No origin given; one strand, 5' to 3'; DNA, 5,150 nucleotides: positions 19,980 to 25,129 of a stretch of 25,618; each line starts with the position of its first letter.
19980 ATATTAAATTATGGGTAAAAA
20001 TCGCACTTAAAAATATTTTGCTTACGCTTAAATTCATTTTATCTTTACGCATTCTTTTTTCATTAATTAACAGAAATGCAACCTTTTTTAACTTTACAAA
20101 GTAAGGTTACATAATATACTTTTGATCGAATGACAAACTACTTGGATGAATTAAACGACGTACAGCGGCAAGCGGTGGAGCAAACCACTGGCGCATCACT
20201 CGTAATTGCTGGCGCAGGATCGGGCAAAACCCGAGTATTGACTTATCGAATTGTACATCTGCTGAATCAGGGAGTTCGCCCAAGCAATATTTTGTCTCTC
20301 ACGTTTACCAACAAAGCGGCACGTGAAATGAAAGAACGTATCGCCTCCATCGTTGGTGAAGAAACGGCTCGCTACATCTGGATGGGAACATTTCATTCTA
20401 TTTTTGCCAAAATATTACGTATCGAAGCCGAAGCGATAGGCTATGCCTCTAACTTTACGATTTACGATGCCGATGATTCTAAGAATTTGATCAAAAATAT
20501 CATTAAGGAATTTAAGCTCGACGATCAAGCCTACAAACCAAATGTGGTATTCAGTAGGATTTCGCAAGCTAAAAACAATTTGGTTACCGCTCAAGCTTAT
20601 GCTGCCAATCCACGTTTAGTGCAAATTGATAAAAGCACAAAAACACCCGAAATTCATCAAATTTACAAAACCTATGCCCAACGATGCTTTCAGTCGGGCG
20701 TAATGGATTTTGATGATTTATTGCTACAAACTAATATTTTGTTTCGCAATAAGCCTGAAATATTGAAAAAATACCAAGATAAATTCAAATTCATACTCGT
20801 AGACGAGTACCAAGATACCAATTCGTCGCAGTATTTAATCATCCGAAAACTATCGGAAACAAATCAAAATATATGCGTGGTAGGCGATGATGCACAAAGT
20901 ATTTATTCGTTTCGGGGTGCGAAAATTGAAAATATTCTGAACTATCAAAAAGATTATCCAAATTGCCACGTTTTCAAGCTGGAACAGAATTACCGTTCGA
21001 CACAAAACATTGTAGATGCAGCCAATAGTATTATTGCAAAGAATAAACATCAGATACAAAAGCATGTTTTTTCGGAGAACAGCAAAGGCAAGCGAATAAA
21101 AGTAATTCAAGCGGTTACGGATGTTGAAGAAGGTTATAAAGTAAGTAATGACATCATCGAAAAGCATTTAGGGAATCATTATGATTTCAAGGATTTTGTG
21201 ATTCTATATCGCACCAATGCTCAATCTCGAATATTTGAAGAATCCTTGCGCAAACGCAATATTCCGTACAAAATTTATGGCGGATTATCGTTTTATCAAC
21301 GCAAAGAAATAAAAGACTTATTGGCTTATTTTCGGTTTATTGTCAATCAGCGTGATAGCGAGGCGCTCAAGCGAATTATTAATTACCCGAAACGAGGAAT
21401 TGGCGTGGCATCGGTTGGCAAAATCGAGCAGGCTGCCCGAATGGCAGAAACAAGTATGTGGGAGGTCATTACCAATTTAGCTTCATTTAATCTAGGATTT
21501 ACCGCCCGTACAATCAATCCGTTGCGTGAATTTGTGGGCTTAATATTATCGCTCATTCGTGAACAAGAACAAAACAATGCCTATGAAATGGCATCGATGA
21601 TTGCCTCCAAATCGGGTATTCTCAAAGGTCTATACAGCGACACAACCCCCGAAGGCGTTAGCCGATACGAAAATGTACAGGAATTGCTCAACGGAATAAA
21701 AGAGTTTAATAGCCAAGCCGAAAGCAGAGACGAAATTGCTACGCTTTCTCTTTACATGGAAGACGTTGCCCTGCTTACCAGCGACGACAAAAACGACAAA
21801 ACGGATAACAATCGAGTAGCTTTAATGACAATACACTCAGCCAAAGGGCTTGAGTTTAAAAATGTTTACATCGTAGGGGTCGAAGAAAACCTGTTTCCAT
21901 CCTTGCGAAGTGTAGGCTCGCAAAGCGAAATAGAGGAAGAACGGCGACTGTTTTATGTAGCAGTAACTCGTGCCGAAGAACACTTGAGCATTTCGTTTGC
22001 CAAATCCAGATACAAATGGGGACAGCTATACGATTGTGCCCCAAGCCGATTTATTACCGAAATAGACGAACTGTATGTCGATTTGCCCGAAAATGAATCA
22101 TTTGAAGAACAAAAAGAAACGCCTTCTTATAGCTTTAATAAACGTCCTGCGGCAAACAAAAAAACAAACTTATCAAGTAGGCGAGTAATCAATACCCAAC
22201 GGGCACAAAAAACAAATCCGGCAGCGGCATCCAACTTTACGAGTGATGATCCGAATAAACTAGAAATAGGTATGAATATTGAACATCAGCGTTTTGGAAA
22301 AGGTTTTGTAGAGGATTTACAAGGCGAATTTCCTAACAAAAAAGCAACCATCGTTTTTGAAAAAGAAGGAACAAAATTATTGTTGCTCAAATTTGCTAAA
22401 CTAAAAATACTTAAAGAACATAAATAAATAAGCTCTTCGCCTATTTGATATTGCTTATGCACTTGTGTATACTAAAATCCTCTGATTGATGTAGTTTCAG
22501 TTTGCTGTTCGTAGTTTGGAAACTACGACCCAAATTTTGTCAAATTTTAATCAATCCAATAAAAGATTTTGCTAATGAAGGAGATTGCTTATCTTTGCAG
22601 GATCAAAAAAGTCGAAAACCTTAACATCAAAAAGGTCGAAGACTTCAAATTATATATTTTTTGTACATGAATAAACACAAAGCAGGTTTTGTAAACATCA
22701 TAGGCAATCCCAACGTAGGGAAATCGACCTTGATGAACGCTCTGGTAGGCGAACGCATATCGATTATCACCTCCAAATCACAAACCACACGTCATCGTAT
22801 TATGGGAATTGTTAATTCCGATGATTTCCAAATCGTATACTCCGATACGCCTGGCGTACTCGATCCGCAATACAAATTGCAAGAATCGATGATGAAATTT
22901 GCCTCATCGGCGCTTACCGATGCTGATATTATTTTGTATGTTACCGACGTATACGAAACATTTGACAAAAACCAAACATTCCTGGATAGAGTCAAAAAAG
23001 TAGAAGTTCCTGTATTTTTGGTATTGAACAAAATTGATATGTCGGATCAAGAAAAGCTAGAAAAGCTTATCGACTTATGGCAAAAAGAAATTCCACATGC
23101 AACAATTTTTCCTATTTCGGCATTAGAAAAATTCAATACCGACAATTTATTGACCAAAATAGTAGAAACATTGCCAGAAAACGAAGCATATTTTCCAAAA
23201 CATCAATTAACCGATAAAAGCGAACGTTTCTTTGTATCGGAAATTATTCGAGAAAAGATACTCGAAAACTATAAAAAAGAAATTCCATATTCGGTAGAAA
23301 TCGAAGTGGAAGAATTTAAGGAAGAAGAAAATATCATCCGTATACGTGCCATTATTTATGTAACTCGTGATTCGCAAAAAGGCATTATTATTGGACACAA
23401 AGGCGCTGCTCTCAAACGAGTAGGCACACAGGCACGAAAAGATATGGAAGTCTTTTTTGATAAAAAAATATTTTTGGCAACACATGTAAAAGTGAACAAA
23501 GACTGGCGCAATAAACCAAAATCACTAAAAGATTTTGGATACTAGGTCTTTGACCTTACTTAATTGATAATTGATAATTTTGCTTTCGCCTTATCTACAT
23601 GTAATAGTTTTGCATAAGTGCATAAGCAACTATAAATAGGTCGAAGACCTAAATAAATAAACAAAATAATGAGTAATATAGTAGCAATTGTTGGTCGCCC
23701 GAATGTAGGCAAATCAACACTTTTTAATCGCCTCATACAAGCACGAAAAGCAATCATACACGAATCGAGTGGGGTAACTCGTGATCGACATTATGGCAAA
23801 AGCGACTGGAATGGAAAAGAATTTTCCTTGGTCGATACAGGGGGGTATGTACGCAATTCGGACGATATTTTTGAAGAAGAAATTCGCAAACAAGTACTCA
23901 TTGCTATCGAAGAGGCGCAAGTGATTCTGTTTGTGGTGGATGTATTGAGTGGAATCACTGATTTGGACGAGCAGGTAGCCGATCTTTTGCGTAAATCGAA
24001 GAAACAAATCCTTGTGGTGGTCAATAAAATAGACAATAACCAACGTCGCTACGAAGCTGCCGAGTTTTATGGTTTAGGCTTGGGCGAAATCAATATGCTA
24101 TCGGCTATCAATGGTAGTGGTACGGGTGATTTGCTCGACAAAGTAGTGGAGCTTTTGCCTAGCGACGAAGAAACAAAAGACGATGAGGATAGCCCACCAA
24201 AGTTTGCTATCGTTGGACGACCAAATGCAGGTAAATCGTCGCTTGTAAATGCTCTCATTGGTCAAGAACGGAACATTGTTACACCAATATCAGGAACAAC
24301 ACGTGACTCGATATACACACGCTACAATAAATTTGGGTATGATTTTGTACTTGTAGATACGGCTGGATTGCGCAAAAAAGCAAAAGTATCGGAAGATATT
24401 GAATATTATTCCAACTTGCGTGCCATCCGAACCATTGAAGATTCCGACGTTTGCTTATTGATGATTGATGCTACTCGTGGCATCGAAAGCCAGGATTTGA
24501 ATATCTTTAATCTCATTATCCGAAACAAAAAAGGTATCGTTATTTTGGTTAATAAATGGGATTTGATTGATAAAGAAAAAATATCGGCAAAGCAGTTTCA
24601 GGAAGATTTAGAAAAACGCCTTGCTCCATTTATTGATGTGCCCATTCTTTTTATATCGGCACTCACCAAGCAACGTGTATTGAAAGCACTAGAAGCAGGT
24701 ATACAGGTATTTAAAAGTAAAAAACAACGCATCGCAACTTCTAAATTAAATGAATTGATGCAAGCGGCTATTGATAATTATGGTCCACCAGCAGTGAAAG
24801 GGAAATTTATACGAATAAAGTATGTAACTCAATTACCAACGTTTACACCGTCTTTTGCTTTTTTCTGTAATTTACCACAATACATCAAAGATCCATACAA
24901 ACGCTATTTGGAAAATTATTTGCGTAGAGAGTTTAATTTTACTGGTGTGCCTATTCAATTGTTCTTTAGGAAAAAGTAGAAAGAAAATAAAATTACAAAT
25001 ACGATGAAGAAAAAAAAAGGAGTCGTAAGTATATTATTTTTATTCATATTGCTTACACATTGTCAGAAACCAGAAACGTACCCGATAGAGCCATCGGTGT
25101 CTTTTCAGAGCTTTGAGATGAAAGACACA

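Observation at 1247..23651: Abundant hairpin-headed dispersed element in almost every intergenic region (about 18 copies in 25.6 kb)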

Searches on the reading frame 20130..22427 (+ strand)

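Call 19: search_protein_families(library=pfam, proteins=[window:20130-22427:+])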
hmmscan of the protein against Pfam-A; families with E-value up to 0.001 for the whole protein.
window:20130-22427:+ (765 aa): 9 families
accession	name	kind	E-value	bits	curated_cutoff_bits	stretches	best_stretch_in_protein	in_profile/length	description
PF00580.27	UvrD-helicase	-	2.5e-86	290.2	23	1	8-277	1-271/271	UvrD/REP helicase N-terminal domain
PF13361.12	UvrD_C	-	3e-75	254.3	25.6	1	283-625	2-349/350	UvrD-like helicase C-terminal domain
PF13245.12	AAA_19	-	1.6e-22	80.6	25.1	1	12-262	1-134/134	AAA domain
PF13538.12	UvrD_C_2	-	3.4e-10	40.1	27.4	1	564-620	3-50/52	UvrD-like helicase C-terminal domain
PF13604.12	AAA_30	-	3.5e-09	37.1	27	1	8-82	2-76/191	AAA domain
PF01443.25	Viral_helicase1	-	4.1e-09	37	21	0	550-621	165-226/228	Viral superfamily 1 RNA helicase core domain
PF13087.12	AAA_12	-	8.7e-08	32.4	27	1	510-621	86-190/195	AAA domain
PF21196.3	PcrA_UvrD_tudor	-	6.2e-06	26.4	23.9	1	713-756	1-44/48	PcrA/UvrD tudor domain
PF13086.12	AAA_11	-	0.00068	19.9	27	1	7-226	1-221/257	AAA domain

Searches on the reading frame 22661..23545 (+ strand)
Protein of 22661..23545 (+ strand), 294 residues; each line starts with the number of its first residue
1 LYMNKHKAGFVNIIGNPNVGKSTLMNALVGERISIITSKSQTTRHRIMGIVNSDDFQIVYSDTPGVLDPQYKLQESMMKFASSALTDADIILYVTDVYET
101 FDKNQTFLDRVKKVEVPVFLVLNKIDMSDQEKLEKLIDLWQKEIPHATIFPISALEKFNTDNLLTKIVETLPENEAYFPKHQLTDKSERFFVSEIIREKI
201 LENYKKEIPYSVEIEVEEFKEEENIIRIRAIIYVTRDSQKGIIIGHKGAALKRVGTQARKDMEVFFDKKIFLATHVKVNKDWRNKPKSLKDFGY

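Call 19: search_protein_families(library=pfam, proteins=[window:22661-23545:+])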
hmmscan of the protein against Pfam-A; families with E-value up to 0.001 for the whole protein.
window:22661-23545:+ (294 aa): 11 families
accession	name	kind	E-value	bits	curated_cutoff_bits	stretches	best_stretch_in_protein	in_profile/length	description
PF01926.29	MMR_HSR1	-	7.3e-25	87.7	21.9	1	11-124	2-113/113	50S ribosome-binding GTPase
PF07650.23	KH_2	-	8.9e-20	70.7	22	1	207-283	1-78/78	KH domain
PF02421.24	FeoB_N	-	8e-14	51.9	27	1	11-167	3-156/156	Ferrous iron transport protein B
PF00009.33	GTP_EFTU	-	1.8e-11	44.4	26.5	1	31-172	50-187/188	Elongation factor Tu GTP binding domain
PF00350.29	Dynamin_N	-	9e-10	39.3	27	1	12-44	2-33/168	Dynamin family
PF03193.22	RsgA_GTPase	-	1.3e-07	32.1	30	1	9-69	107-171/174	RsgA GTPase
PF00071.28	Ras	-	3.6e-07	30.3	21.6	1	13-171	4-160/162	Ras family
PF10662.15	PduV-EutP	-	3.9e-07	30.4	21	1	13-167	6-141/143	Ethanolamine utilisation - propanediol utilisation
PF04548.22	AIG1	-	9.4e-07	28.8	27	1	13-113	5-109/212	AIG1 family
PF08477.19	Roc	-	5.2e-06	27.1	27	1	12-126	3-119/119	Ras of Complex, Roc, domain of DAPkinase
PF16897.10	MMR_HSR1_Xtn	-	1.9e-05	25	35.2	1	114-171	54-104/106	C-terminal region of MMR_HSR1 domain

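Call 28: find_encoding_contigs(protein=window:22661-23545:+, flank=3000, max_places=10)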
Protein window:22661-23545:+ (294 aa): no gene with exactly this product is on record in the collection.

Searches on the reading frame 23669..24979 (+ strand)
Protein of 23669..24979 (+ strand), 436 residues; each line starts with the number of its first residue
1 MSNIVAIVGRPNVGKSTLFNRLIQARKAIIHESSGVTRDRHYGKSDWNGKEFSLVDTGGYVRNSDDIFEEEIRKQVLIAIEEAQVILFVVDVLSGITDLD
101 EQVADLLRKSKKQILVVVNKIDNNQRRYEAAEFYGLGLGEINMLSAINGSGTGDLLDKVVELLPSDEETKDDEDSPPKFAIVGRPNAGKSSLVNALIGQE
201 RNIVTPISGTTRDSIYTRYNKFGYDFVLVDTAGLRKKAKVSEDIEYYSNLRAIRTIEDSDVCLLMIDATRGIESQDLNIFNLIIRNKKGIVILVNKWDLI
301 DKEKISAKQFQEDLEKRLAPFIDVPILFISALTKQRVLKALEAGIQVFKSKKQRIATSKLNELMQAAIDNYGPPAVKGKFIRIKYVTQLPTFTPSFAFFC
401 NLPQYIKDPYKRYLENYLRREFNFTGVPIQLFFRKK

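Call 19: search_protein_families(library=pfam, proteins=[window:23669-24979:+])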
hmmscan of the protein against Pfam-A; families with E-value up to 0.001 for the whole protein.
window:23669-24979:+ (436 aa): 22 families
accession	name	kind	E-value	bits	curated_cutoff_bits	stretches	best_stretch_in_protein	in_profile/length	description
PF01926.29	MMR_HSR1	-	6.1e-59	197.5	21.9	2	5-120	2-113/113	50S ribosome-binding GTPase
PF14714.11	KH_dom-like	-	1e-29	103.1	27.3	1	354-434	1-81/81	KH-domain-like of EngA bacterial GTPase enzymes, C-terminal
PF02421.24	FeoB_N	-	1.5e-29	103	27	2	5-127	3-121/156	Ferrous iron transport protein B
PF00009.33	GTP_EFTU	-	6.1e-26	91.6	26.5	2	208-348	53-186/188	Elongation factor Tu GTP binding domain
PF00350.29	Dynamin_N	-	8.9e-15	55.6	27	0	180-210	2-32/168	Dynamin family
PF04548.22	AIG1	-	1.2e-13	51.3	27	1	6-109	4-109/212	AIG1 family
PF09439.16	SRPRB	-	1.6e-10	41.1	25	1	3-95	4-85/178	Signal recognition particle receptor beta subunit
PF03193.22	RsgA_GTPase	-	3.9e-10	40.2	30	0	106-236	48-170/174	RsgA GTPase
PF00071.28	Ras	-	3e-09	37.1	21.6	1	178-342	1-154/162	Ras family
PF08477.19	Roc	-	2.8e-08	34.5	27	0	5-122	2-119/119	Ras of Complex, Roc, domain of DAPkinase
PF00025.27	Arf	-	9.4e-08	32.2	22.3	0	6-147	18-158/174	ADP-ribosylation factor family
PF00005.33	ABC_tran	-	3.1e-06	28.2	25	0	179-202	14-37/137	ABC transporter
PF02492.25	cobW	-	4.9e-06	26.7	20.7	0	223-315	83-170/180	CobW/HypB/UreG, nucleotide-binding domain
PF00448.28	SRP54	-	6.9e-06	26.3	22.7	0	220-273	80-128/196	SRP54-type protein, GTPase domain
PF13401.12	AAA_22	-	6.1e-05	23.8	27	0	3-112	6-84/130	AAA domain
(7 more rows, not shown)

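Call 21: find_related_loci(query=window:23669-24979:+, collection=genome_contigs, flank=2500)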
Query window:23669-24979:+ (436 aa) in genome_contigs; peptide patterns used: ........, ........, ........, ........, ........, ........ (x = any residue, [..] = any of these).
597 stretches matched a pattern (row limit reached: there are more); 582 encode a relative of the query (tblastn E <= 1e-3); the best 80 are kept; 80 distinct loci.
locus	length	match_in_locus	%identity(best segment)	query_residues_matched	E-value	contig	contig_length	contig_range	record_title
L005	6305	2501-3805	71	1-436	0e+0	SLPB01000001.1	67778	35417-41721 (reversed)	MAG: Bacteroidales bacterium isolate CSSed165cm_477 CSSed16-5cm-248, whole genome shotgun sequence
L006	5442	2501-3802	69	1-436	0e+0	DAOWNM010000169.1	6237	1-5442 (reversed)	MAG TPA_asm: Bacteroidota bacterium isolate CSMAG_3028 CSMAG_3028_k141_41781_length_6237_cov_27.5712, whole genome shotg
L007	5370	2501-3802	69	1-436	0e+0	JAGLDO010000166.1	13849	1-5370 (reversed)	MAG: Bacteroidales bacterium isolate SW_4_37 ROV167.bin.37.fa_166, whole genome shotgun sequence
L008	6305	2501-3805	69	1-436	0e+0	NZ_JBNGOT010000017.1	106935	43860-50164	Sunxiuqinia rutila strain 4-1364 c_000000000017, whole genome shotgun sequence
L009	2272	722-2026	67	1-436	0e+0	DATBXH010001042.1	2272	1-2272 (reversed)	MAG TPA_asm: Bacteroidales bacterium isolate SMAG_U7562 k141_143123, whole genome shotgun sequence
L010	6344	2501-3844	69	2-436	0e+0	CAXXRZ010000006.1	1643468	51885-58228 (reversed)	MAG: uncultured Draconibacterium sp. isolate e6f8527d-8532-42de-a18c-3e25f3ade8e3 genome assembly, contig: contig_6, who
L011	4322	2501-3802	67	2-436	0e+0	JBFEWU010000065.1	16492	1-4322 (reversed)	MAG: Draconibacterium sp. isolate Mix_mud08.2021.06.74 k141_1529114_length_16492_cov_10.0000, whole genome shotgun seque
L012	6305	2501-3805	67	1-436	0e+0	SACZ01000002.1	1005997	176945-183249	Prolixibacteraceae bacterium JC049 scaffold_1, whole genome shotgun sequence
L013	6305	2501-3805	69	1-436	0e+0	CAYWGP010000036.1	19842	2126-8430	MAG TPA_asm: uncultured Bacteroides sp. isolate binchicken_co231_94 genome assembly, contig: k141_2450606, whole genome 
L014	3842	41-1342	67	1-436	0e+0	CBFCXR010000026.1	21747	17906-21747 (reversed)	MAG TPA_asm: uncultured Bacteroidales bacterium isolate SRR26215676_metabat2_123 genome assembly, contig: ERZ25073495.81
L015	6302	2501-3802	67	2-436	0e+0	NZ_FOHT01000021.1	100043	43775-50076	Draconibacterium orientale strain DSM 25947, whole genome shotgun sequence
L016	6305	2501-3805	65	1-436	0e+0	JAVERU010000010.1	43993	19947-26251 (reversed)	MAG: Tenuifilaceae bacterium isolate BF1_30 scaffold_1390_c1_biofilm_2017, whole genome shotgun sequence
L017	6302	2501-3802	68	1-436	0e+0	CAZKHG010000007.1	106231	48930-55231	MAG TPA_asm: uncultured Rikenellaceae bacterium isolate SRP278314_co2_248 genome assembly, contig: NODE_323_length_10623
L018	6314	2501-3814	67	1-436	0e+0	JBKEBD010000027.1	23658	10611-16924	MAG: Mangrovibacterium sp. isolate VLC_081 c_000003459835, whole genome shotgun sequence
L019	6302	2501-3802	67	1-436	0e+0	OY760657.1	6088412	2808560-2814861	MAG: uncultured Saccharicrinis sp. isolate b24d65bc-b787-4b08-bcc3-89705e2e545e genome assembly, chromosome: 1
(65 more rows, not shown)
